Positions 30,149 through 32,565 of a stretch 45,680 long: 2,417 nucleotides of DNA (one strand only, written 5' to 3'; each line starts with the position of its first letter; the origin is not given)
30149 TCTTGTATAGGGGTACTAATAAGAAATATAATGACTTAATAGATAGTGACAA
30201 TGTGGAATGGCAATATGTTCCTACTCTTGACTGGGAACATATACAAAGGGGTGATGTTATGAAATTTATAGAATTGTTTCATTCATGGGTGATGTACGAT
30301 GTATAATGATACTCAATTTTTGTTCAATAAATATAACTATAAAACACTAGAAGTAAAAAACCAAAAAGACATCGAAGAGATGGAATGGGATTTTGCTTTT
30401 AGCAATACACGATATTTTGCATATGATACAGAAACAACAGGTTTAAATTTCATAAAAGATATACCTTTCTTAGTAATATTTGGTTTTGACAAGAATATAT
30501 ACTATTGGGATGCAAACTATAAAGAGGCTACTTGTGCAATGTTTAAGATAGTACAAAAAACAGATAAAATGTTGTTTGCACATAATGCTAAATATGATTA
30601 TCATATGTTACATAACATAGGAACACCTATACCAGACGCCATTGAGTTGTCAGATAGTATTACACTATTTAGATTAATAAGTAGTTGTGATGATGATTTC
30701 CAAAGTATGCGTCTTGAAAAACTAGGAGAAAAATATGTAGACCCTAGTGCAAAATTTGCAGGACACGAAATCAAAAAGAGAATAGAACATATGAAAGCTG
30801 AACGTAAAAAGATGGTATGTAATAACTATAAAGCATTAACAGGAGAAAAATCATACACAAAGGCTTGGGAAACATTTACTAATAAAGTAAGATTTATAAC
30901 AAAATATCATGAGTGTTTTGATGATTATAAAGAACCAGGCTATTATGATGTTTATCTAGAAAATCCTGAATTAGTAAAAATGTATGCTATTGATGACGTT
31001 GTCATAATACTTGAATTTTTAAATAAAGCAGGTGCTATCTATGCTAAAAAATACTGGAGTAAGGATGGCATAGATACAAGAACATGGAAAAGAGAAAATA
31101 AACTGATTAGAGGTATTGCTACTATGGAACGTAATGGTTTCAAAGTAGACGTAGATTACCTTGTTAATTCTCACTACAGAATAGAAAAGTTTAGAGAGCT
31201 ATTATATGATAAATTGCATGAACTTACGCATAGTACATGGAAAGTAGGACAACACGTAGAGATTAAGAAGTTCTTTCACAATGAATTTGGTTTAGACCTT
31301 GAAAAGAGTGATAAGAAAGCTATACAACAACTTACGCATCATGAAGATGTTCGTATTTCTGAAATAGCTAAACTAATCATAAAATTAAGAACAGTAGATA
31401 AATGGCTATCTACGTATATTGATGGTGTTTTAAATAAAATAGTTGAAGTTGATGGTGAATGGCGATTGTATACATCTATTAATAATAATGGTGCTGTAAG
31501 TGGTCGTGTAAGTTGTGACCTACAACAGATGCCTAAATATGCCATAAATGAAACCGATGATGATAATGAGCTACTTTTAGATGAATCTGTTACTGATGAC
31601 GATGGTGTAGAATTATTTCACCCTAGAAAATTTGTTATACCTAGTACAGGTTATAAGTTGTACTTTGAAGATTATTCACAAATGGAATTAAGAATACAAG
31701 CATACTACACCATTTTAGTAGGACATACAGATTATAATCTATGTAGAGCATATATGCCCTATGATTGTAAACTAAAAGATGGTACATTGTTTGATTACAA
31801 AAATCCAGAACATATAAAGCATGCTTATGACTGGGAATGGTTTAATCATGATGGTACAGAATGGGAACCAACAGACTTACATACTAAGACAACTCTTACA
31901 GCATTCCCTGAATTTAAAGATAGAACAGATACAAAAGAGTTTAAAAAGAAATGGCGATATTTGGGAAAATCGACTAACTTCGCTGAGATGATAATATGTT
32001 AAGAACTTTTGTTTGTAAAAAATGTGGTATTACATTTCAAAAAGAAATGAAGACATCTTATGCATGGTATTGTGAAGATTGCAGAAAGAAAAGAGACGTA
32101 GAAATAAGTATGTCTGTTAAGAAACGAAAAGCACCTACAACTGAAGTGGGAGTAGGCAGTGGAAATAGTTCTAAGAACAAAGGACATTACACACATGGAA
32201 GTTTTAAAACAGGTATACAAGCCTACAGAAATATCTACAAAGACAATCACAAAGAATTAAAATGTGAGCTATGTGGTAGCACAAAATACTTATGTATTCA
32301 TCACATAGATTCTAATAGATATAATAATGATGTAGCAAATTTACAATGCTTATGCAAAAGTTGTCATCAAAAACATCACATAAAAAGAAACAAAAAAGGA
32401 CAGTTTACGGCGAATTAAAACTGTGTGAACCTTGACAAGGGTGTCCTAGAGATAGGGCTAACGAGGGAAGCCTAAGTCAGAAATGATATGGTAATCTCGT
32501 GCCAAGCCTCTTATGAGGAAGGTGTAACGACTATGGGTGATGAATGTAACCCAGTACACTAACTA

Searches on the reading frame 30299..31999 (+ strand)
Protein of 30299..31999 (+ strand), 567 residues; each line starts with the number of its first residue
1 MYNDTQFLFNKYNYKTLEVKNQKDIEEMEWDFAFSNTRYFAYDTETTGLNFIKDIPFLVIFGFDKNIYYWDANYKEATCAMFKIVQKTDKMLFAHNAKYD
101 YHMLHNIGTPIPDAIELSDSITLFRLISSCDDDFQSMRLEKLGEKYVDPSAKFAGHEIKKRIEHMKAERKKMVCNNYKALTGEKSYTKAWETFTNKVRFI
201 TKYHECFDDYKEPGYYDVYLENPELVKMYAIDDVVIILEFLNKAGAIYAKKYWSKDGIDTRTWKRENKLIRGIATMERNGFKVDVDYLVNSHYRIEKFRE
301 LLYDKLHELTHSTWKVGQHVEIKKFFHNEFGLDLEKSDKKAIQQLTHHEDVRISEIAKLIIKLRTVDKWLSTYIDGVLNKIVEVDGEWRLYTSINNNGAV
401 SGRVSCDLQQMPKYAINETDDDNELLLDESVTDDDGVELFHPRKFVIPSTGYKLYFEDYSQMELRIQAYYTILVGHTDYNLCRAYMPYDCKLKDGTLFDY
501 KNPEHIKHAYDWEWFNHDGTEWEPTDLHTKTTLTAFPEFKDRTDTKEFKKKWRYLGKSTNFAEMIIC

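Call 32: search_protein_families(library=phrogs, proteins=[window:30299-31999:+], max_evalue=0.00001)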
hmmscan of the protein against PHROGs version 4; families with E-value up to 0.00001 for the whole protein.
window:30299-31999:+ (567 aa): 1 family
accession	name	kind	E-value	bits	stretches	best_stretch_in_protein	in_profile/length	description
phrog_17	-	DNA, RNA and nucleotide metabolism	9.1e-43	147.5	1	22-472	655-1026/1445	DNA polymerase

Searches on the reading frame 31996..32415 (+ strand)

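Call 32: search_protein_families(library=phrogs, proteins=[window:31996-32415:+], max_evalue=0.00001)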
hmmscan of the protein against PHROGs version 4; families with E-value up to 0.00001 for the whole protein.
window:31996-32415:+ (140 aa): 8 families
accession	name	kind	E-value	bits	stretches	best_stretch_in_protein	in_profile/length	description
phrog_1271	-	DNA, RNA and nucleotide metabolism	2e-10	41.6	1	4-133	212-321/361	HNH endonuclease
phrog_25862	-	DNA, RNA and nucleotide metabolism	3.6e-10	41.4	1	3-128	2-136/149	HNH endonuclease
phrog_2255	-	DNA, RNA and nucleotide metabolism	5.9e-08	33.4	1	3-134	52-175/211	HNH endonuclease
phrog_7545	-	DNA, RNA and nucleotide metabolism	1.9e-07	32.4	1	58-134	62-139/160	HNH endonuclease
phrog_144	-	DNA, RNA and nucleotide metabolism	1.2e-06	29.3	1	7-137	25-142/175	HNH endonuclease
phrog_8048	-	DNA, RNA and nucleotide metabolism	1.5e-06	28.6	1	84-132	173-230/273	HNH endonuclease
phrog_14913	-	DNA, RNA and nucleotide metabolism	1.7e-06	29.2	0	100-134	60-94/149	HNH endonuclease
phrog_15471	-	DNA, RNA and nucleotide metabolism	2.4e-06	28.5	1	82-132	32-84/183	HNH endonuclease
